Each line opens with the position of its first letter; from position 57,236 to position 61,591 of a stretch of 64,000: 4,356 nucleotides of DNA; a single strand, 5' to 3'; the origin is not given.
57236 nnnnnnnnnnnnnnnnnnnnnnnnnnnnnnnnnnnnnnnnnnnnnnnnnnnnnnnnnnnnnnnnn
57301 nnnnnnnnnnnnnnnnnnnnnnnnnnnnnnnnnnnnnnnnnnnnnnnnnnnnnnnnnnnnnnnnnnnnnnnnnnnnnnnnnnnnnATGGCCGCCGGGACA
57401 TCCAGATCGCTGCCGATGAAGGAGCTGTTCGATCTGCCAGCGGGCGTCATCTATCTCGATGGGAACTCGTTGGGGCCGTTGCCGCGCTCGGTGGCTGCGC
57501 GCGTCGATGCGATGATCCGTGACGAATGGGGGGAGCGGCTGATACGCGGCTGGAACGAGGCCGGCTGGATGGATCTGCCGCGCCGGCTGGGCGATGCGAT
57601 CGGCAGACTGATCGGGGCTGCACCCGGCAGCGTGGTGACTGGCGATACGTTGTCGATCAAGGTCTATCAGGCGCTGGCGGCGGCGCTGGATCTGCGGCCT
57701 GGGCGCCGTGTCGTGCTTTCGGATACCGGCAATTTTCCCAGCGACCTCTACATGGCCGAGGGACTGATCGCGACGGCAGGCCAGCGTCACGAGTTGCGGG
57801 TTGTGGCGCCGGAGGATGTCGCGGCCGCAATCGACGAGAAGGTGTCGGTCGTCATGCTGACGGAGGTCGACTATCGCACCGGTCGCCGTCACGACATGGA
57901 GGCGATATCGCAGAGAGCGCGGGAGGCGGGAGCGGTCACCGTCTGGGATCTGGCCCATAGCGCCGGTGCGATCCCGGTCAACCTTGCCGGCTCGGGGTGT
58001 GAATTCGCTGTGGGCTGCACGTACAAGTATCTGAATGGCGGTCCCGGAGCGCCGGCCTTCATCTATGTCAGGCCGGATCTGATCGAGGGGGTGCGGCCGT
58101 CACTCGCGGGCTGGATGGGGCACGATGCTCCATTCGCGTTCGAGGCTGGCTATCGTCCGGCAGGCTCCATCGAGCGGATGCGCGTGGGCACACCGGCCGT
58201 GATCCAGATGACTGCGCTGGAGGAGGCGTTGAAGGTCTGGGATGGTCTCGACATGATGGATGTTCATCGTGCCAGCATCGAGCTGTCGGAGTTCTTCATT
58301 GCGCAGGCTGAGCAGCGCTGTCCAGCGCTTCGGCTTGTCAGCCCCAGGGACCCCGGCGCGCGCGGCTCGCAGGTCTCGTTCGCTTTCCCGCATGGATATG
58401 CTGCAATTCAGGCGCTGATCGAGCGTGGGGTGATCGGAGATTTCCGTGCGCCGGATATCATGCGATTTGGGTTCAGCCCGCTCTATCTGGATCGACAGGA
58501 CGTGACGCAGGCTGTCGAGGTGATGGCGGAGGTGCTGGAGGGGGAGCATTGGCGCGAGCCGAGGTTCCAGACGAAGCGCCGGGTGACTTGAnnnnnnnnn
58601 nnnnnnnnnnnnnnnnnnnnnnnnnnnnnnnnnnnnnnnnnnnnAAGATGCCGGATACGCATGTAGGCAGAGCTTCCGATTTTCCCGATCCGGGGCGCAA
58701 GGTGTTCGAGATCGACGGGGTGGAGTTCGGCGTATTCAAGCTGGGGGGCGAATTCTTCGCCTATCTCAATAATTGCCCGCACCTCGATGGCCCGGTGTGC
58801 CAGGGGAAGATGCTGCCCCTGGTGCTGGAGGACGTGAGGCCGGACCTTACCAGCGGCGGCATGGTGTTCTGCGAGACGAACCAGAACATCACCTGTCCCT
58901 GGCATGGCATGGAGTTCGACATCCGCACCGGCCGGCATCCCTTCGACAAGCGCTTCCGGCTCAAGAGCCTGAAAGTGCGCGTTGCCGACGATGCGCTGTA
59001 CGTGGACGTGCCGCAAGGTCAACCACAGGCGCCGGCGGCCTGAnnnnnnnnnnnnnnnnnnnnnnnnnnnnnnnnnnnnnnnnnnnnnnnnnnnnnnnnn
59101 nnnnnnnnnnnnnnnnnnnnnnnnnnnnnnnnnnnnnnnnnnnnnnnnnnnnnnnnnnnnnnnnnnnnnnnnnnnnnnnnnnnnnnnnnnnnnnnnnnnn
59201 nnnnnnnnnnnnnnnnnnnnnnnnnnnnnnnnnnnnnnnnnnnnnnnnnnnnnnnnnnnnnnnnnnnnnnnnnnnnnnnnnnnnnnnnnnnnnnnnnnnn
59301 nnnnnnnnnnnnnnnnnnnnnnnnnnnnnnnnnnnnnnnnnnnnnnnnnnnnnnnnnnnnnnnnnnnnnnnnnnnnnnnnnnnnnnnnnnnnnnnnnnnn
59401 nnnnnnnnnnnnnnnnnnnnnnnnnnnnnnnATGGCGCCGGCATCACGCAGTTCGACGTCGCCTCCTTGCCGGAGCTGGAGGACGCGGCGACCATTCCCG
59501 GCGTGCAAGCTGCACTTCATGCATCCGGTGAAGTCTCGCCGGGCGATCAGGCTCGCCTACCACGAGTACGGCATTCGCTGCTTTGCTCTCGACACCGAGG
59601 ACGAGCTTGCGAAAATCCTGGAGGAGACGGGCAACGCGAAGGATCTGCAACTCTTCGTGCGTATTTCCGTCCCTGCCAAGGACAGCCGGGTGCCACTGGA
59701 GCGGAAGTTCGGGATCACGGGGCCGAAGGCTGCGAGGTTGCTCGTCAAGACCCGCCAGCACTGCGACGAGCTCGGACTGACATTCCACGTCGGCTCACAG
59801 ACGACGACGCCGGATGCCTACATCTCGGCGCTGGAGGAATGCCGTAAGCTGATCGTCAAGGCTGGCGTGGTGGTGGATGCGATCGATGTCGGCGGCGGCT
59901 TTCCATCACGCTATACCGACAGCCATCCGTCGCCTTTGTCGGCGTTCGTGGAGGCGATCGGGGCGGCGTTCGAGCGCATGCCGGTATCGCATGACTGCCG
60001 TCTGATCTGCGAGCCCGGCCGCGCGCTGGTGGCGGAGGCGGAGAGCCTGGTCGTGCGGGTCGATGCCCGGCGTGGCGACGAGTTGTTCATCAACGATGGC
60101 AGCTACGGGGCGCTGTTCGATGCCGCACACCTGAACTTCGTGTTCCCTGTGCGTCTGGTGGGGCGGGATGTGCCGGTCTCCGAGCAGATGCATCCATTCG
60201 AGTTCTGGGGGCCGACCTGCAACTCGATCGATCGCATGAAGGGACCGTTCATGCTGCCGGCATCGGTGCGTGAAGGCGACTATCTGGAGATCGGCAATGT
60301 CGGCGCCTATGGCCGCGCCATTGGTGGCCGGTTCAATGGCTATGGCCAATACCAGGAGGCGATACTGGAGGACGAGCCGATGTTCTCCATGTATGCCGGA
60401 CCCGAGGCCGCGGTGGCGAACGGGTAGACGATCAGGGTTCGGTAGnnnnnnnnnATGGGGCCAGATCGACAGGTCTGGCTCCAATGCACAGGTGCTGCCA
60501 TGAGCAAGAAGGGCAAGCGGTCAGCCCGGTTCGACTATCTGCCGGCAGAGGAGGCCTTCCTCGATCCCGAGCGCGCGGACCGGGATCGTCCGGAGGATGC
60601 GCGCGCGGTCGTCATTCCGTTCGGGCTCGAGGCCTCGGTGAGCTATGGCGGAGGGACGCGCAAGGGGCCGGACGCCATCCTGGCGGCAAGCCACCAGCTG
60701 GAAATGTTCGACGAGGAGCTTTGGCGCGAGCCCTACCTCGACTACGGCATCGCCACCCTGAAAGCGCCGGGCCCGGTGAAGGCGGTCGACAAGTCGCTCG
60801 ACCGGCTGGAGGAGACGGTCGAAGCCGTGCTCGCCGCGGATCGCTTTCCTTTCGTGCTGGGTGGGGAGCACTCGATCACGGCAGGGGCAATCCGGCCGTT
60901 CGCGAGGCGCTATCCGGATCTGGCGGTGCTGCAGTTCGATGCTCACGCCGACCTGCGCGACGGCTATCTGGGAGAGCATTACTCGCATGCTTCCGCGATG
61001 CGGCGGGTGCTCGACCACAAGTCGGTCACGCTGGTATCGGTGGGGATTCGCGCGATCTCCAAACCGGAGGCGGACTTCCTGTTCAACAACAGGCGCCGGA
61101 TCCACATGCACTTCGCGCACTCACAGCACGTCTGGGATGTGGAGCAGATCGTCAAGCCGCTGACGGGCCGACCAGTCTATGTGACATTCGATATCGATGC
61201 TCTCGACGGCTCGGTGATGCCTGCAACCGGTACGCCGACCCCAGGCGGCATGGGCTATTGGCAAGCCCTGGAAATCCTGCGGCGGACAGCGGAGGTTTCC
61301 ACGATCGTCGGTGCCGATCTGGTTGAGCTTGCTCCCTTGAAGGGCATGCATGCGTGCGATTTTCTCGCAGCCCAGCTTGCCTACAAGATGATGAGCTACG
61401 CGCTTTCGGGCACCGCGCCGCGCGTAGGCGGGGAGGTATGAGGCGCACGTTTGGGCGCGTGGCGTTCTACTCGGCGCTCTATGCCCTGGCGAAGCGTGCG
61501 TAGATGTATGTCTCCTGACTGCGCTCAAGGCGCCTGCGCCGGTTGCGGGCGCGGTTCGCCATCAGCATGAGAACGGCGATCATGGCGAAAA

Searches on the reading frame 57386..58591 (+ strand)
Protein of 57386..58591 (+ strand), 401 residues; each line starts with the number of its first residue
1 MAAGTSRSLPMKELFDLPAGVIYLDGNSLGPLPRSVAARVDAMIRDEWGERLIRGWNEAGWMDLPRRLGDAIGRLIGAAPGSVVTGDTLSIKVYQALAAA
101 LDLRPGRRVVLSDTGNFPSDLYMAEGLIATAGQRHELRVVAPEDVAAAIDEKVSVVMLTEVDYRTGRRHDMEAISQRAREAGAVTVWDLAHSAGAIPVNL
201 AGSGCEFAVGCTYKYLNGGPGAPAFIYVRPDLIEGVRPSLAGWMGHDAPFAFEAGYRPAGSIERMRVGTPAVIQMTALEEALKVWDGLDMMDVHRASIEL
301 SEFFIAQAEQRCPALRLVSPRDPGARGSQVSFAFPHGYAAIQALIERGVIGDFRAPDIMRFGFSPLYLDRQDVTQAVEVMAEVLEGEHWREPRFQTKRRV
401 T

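Call 9: search_protein_families(library=pfam, proteins=[window:57386-58591:+], max_evalue=0.01)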
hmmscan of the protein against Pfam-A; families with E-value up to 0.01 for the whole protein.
window:57386-58591:+ (401 aa): 4 families
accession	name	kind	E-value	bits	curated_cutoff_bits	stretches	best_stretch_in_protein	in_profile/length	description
PF22580.2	KYNU_C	-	1.6e-33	115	27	1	294-380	2-90/90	Kynureninase C-terminal domain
PF00266.25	Aminotran_5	-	5.1e-20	72.2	21.5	1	98-336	82-318/371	Aminotransferase class-V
PF01041.23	DegT_DnrJ_EryC1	-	0.0057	16.4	19.8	1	139-195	99-152/360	DegT/DnrJ/EryC1/StrS aminotransferase family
PF01053.26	Cys_Met_Meta_PP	-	0.0097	14.9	27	0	131-218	116-202/381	Cys/Met metabolism PLP-dependent enzyme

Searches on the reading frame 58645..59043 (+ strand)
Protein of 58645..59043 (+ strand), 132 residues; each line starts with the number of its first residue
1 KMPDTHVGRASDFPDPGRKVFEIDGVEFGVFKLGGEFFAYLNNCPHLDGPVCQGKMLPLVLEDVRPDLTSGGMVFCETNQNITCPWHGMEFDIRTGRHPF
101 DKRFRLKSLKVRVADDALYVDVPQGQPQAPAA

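Call 9: search_protein_families(library=pfam, proteins=[window:58645-59043:+], max_evalue=0.01)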
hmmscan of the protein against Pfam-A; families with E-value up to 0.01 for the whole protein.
window:58645-59043:+ (132 aa): 3 families
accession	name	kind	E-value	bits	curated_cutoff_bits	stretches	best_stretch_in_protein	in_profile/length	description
PF00355.32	Rieske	-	4.7e-11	42.9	20.3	1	7-97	5-74/88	Rieske [2Fe-2S] domain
PF13806.12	Rieske_2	-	1.1e-05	25.7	27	1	71-120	53-103/104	Rieske-like [2Fe-2S] domain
PF22543.2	Rieske_4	-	0.0028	18.3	28.4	0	6-97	2-76/119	Soluble Rieske-type ferredoxin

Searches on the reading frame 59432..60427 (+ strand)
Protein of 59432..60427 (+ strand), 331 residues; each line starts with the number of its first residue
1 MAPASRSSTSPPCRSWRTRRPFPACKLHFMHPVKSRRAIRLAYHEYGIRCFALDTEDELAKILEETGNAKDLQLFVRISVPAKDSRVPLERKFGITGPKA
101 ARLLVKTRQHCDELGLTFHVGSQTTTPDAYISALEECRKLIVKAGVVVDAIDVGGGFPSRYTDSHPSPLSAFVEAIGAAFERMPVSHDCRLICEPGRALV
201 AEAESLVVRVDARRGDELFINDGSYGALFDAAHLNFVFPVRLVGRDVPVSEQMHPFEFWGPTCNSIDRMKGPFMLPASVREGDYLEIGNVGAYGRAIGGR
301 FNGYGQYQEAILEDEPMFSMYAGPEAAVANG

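Call 9: search_protein_families(library=pfam, proteins=[window:59432-60427:+], max_evalue=0.01)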
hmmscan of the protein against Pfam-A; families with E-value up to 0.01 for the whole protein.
window:59432-60427:+ (331 aa): 2 families
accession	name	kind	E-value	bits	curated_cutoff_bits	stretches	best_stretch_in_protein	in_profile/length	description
PF02784.22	Orn_Arg_deC_N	-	8.9e-30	104.3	23.4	1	22-201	59-247/247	Pyridoxal-dependent decarboxylase, pyridoxal binding domain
PF00278.28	Orn_DAP_Arg_deC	-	3.2e-07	31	23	1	202-291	6-95/95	Pyridoxal-dependent decarboxylase, C-terminal sheet domain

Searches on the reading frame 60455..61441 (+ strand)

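Call 20: search_protein_families(library=pfam, proteins=[window:60455-61441:+], max_evalue=0.001)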
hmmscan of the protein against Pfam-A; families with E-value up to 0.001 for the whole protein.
window:60455-61441:+ (328 aa): 1 family
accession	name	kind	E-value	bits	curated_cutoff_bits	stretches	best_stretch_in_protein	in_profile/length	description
PF00491.26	Arginase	-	3.4e-64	217.5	22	1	50-313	2-279/280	Arginase family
